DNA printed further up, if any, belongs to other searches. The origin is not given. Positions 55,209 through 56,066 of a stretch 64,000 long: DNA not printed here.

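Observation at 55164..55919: Candidate selenocysteine (UxxC) peroxiredoxin/redoxin gene heading the lutABC operon, with a SECIS-like hairpin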

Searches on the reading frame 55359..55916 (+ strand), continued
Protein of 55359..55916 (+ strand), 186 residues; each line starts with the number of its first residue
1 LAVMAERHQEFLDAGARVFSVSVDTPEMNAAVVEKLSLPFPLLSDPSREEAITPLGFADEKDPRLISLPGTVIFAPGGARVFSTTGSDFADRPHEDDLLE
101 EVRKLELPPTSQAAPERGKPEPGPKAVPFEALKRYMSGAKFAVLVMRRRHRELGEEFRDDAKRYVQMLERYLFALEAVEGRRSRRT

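Call 78: find_related_loci(query=A2, collection=metagenome_contigs, flank=3000)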
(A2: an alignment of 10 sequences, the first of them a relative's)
Query A2 (217 aa) in metagenome_contigs; peptide patterns used: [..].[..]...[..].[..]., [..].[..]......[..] (x = any residue, [..] = any of these).
600 stretches matched a pattern (row limit reached: there are more); 558 encode a relative of the query (tblastn E <= 1e-3); the best 80 are kept; 80 distinct loci.
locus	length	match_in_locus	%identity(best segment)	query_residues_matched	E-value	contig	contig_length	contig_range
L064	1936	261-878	54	5-211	2e-67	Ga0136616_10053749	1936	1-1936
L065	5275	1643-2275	53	1-212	2e-63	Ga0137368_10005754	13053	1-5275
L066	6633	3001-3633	53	1-212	3e-63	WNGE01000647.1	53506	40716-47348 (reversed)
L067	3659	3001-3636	54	1-212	6e-63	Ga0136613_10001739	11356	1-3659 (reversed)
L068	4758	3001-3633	53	1-212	1e-59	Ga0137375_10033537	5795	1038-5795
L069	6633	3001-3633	53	2-210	1e-59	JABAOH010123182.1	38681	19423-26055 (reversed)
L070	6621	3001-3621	53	4-211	6e-59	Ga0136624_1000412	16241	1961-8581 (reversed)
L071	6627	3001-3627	49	4-211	1e-57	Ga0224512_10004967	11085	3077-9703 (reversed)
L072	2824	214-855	48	8-217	9e-56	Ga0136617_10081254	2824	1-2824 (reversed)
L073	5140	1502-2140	49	4-217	6e-55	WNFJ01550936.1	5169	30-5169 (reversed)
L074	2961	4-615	48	10-212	2e-53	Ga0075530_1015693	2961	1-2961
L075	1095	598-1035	59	1-147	5e-56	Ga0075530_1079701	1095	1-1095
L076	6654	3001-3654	45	1-217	2e-52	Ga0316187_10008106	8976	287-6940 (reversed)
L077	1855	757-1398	48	8-217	5e-53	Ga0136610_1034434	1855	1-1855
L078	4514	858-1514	47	1-214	1e-51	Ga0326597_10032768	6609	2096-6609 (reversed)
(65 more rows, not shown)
